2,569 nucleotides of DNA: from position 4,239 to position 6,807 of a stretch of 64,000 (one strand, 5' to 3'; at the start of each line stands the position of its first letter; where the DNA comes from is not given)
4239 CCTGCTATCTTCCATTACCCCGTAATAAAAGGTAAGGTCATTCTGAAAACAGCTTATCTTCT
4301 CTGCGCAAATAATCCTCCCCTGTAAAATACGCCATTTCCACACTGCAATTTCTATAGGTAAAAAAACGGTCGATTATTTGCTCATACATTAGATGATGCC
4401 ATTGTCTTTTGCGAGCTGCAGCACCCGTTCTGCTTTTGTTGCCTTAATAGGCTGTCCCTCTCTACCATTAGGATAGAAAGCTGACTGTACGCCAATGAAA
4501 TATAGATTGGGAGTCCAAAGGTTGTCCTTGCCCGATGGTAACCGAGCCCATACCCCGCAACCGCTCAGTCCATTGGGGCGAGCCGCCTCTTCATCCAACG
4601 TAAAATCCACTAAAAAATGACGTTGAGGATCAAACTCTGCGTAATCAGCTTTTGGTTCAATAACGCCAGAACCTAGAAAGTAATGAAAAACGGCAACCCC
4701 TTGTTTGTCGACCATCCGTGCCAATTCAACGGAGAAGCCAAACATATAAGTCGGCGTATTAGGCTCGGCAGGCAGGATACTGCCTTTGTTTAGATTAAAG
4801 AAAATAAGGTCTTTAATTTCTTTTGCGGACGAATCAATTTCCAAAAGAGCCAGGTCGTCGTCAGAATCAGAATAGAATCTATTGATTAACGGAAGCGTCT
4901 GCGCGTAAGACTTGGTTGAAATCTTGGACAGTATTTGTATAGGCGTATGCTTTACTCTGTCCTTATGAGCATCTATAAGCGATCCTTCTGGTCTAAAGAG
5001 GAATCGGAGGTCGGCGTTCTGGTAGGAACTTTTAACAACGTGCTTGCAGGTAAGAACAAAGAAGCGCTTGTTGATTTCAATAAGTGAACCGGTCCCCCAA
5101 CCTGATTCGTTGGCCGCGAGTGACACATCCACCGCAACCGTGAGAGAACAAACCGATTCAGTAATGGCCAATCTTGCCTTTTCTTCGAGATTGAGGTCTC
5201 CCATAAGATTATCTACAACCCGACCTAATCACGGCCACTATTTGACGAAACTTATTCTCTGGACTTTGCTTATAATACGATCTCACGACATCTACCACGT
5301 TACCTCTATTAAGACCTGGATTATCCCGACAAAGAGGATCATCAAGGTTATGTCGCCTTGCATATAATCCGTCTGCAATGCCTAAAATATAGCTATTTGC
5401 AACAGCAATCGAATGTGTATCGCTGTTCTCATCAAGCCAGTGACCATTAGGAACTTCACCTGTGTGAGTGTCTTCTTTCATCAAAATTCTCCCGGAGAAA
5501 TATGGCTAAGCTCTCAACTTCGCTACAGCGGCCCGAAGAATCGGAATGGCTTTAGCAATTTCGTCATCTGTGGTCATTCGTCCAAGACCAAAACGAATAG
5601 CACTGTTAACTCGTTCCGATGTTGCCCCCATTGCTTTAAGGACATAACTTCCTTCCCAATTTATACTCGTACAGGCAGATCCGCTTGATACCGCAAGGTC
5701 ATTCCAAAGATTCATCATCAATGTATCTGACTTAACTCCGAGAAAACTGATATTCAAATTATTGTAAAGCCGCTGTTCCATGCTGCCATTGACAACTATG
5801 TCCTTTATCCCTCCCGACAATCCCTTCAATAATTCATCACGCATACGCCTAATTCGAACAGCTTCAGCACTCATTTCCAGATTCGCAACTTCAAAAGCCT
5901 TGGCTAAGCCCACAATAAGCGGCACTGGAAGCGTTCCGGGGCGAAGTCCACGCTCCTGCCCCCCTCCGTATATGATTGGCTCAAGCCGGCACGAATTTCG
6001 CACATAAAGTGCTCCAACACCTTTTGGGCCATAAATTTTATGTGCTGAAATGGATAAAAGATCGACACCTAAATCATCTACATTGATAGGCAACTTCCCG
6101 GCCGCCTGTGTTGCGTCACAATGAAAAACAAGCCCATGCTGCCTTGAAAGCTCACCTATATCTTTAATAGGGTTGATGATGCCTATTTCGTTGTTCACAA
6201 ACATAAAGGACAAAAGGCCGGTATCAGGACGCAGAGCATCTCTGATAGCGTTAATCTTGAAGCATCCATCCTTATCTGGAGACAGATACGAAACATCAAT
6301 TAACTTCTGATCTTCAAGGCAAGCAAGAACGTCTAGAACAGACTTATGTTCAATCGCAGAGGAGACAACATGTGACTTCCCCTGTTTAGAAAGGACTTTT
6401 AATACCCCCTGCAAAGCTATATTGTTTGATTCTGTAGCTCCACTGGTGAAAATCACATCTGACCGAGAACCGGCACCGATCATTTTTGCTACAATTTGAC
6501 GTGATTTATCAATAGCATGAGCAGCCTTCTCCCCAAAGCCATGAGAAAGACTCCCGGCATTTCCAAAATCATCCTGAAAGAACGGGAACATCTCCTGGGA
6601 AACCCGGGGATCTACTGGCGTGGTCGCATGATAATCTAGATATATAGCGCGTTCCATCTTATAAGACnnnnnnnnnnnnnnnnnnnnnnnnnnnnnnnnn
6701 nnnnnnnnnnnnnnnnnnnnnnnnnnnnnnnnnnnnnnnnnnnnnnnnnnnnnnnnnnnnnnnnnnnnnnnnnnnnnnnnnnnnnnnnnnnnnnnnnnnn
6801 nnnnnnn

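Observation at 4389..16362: Nine-gene operon: Ssp/BREX-type-4-like DNA phosphorothioation module with foreign genes embedded in it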

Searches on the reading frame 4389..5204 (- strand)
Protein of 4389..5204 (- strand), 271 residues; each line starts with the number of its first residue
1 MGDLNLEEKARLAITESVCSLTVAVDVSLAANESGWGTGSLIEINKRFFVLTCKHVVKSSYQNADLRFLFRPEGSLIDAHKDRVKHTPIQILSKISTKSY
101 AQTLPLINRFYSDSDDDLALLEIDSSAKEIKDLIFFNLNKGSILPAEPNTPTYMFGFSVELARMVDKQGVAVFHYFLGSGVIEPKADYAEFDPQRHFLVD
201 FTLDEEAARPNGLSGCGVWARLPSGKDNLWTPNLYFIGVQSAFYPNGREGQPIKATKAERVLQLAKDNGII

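Call 5: search_protein_families(library=pfam, proteins=[window:4389-5204:-], max_evalue=0.01)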
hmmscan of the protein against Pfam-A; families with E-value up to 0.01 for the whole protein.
window:4389-5204:- (271 aa): 1 family
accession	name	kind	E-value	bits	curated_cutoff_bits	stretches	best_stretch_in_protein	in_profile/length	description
PF13365.12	Trypsin_2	-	0.0084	17.3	27.6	0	37-157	1-88/144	Trypsin-like peptidase domain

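Call 6: search_protein_families(library=padloc, proteins=[window:4389-5204:-], max_evalue=0.01)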
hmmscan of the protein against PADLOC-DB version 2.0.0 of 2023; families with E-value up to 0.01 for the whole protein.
window:4389-5204:- (271 aa): 2 families
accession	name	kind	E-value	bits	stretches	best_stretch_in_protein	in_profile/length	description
PDLC03855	LmuA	-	6.4e-10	36.9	1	21-260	10-190/425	-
PDLC05022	PDC-S45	-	0.00024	18.1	1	12-91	14-93/293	-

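Call 7: search_protein_families(library=ncbifam, proteins=[window:4389-5204:-], max_evalue=0.01)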
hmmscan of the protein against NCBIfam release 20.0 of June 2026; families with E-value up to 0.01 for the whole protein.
window:4389-5204:- (271 aa): 0 families

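Call 83: find_homologous_proteins(query=window:4389-5204:-)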
Query window:4389-5204:- (271 aa): 15 proteins with E <= 0.001 among 916 candidates.
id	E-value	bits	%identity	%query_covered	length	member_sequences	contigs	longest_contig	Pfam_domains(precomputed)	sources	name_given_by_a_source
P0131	1.2e-176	604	100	100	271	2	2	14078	-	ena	-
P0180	1.2e-79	286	47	97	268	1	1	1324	-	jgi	jgi:hypothetical protein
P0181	6.0e-74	267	47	98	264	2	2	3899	-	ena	-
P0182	6.5e-74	267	48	98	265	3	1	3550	-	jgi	jgi:hypothetical protein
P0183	2.3e-70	255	48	100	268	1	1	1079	-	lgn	-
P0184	1.3e-66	243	46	97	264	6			-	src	-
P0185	6.0e-65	237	44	98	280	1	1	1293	-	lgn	-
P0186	1.4e-63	233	47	96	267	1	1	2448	-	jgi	jgi:hypothetical protein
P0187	2.4e-58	216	42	96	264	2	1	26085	-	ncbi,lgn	-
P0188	4.8e-52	195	38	96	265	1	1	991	-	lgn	-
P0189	3.3e-50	189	38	97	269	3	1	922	-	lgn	-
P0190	2.2e-44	170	37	96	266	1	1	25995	-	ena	-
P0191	1.8e-43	167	36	97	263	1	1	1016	-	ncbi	-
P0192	8.2e-40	155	39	91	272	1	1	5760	-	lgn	-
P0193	1.4e-29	121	37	71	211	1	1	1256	-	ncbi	-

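Call 84: find_encoding_contigs(protein=P0187, flank=6000, max_places=1)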
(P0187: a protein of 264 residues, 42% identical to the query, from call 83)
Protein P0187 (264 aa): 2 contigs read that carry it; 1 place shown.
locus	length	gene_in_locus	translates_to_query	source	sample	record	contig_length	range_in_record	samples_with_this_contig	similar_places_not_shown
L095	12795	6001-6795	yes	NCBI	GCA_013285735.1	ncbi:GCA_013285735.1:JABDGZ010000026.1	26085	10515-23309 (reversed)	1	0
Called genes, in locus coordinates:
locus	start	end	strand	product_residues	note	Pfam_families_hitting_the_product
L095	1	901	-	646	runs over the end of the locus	PF09250:Prim-Pol, PF19263:DUF5906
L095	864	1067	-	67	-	-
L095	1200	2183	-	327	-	-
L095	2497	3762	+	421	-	-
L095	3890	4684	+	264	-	-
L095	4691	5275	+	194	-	PF08682:DUF1780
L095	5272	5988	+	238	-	-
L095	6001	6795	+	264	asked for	-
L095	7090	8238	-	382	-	PF13384:HTH_23 (weak), PF13518:HTH_28, PF13565:HTH_32, PF00665:rve, PF13683:rve_3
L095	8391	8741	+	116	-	-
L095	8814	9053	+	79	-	-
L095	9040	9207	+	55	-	-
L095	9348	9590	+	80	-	PF01402:RHH_1 (weak)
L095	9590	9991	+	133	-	PF13470:PIN_3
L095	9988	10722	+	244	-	PF00106:adh_short, PF03435:Sacchrp_dh_NADP (weak), PF08659:KR, PF13561:adh_short_C2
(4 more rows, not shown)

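Call 85: find_encoding_contigs(protein=P0190, flank=6000, max_places=1)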
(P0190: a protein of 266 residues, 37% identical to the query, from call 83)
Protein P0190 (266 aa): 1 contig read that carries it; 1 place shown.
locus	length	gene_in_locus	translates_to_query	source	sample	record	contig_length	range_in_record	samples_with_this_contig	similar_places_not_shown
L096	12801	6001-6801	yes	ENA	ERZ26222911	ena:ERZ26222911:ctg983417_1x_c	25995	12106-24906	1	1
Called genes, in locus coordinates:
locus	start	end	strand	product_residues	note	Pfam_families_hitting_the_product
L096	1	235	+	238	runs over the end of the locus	PF01695:IstB_IS21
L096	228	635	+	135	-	-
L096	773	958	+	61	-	-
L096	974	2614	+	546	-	PF00239:Resolvase, PF07508:Recombinase, PF13408:Zn_ribbon_recom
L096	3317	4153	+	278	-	PF02493:MORN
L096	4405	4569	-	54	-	-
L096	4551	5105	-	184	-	-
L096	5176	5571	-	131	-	-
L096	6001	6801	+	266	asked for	-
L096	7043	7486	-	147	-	PF12844:HTH_19, PF13560:HTH_31, PF01381:HTH_3, PF13413:HTH_25 (weak), PF13443:HTH_26 (weak)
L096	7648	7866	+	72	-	PF13560:HTH_31 (weak)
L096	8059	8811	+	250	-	PF04492:Phage_rep_O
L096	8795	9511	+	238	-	PF01695:IstB_IS21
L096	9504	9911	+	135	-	-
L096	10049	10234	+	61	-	-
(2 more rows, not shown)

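Call 86: find_encoding_contigs(protein=P0181, flank=4000, max_places=1)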
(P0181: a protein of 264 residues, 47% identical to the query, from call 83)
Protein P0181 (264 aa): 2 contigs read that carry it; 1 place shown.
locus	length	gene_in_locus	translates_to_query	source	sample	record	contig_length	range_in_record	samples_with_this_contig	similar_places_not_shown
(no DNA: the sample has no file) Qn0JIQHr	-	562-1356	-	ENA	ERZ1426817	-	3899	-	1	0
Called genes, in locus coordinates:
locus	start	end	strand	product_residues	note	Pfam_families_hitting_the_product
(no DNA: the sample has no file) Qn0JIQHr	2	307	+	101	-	?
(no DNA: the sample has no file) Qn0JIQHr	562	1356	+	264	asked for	-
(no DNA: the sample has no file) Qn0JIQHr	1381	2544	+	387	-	-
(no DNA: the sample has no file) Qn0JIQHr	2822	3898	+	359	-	?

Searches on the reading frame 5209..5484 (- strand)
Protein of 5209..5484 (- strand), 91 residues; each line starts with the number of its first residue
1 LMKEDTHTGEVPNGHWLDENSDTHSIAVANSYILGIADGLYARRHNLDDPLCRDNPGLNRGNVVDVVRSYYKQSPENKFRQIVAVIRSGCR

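Call 5: search_protein_families(library=pfam, proteins=[window:5209-5484:-], max_evalue=0.01)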
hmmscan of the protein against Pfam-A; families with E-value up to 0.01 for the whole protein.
window:5209-5484:- (91 aa): 1 family
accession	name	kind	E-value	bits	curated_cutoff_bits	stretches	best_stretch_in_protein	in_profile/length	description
PF18602.6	Rap1a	-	7.3e-05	23.6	27.7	1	20-86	16-80/90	Rap1a immunity proteins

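Call 6: search_protein_families(library=padloc, proteins=[window:5209-5484:-], max_evalue=0.01)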
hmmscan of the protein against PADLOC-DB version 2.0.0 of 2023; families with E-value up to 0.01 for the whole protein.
window:5209-5484:- (91 aa): 0 families

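Call 7: search_protein_families(library=ncbifam, proteins=[window:5209-5484:-], max_evalue=0.01)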
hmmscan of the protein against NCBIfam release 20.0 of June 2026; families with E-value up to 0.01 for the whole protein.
window:5209-5484:- (91 aa): 0 families

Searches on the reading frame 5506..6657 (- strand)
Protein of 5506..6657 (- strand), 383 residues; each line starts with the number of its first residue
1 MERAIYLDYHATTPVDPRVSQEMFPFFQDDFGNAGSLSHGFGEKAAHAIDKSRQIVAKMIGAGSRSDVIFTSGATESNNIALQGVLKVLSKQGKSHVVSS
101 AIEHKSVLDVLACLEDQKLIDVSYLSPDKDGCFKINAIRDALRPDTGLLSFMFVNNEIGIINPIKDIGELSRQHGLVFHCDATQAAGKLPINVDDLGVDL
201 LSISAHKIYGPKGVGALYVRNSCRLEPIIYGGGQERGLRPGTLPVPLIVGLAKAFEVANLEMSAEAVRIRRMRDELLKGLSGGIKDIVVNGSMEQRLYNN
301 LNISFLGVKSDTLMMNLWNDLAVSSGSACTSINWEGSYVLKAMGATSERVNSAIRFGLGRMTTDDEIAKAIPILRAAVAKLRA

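Call 5: search_protein_families(library=pfam, proteins=[window:5506-6657:-], max_evalue=0.01)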
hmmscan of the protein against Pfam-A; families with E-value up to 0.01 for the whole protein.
window:5506-6657:- (383 aa): 2 families
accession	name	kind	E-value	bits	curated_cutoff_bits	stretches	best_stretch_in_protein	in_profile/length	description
PF00266.25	Aminotran_5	-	6.4e-76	256.2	21.5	1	5-368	1-369/371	Aminotransferase class-V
PF01212.27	Beta_elim_lyase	-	0.0011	18.7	27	1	67-184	49-171/288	Beta-eliminating lyase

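Call 6: search_protein_families(library=padloc, proteins=[window:5506-6657:-], max_evalue=0.01)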
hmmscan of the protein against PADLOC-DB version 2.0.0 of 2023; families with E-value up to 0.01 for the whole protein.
window:5506-6657:- (383 aa): 2 families
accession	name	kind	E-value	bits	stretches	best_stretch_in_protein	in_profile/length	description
PDLC02759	SspA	-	2.8e-148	492.2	1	6-382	1-374/374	SspA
PDLC02657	DndA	-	2.5e-147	489.1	1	5-374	1-368/372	DndA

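Call 7: search_protein_families(library=ncbifam, proteins=[window:5506-6657:-], max_evalue=0.01)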
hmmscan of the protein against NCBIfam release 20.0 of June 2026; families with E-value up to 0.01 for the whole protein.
window:5506-6657:- (383 aa): 28 families (the best 25 are shown)
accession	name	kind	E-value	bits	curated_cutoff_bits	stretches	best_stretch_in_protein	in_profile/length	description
NF010611.0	PRK14012.1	equivalog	1.7e-140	468.6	548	1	2-382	4-383/406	IscS subfamily cysteine desulfurase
TIGR02006.1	IscS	equivalog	2.1e-138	461.7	643.2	1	1-382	1-379/402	IscS subfamily cysteine desulfurase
TIGR03402.1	FeS_nifS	equivalog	1.5e-123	412.4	530.75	1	5-383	1-375/379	cysteine desulfurase NifS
TIGR03235.1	DNA_S_dndA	equivalog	1.1e-121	406.5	480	1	6-357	1-352/353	cysteine desulfurase DndA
TIGR03403.1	nifS_epsilon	equivalog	1.3e-100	337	587.7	1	5-383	1-378/382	NifS family cysteine desulfurase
NF002806.0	PRK02948.1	subfamily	1.8e-83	280.6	304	1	5-376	2-370/381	IscS subfamily cysteine desulfurase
TIGR01977.1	am_tr_V_EF2568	hypoth_equivalog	6.4e-52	176.8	377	1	5-374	1-373/376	cysteine desulfurase family protein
TIGR01979.1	sufS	subfamily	1.9e-42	145.5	475.1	1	3-233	18-249/403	SufS family cysteine desulfurase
NF040779.1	Sec_lyase_SclA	exception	1.8e-36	125.9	525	1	5-375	1-374/378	selenocysteine lyase SclA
NF041166.1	f2_encap_cargo1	exception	1.8e-32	113.3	800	1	4-224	246-465/623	family 2A encapsulin nanocompartment cargo protein cysteine desulfurase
NF006791.0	PRK09295.1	equivalog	2.9e-27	95.8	661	1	5-224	25-243/406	cysteine desulfurase SufS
NF008126.0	PRK10874.1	equivalog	4.8e-23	81.9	607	1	3-222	19-237/401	cysteine desulfurase CsdA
TIGR03392.1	FeS_syn_CsdA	equivalog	1.2e-20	74.1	493.6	1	3-222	16-234/398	cysteine desulfurase CsdA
TIGR01976.1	am_tr_V_VC1184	hypoth_equivalog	6.1e-18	65.3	352.35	1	3-224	18-236/401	cysteine desulfurase-like protein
TIGR04343.1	egtE_PLP_lyase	equivalog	4.3e-16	58.7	400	1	42-222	49-218/370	ergothioneine biosynthesis PLP-dependent enzyme EgtE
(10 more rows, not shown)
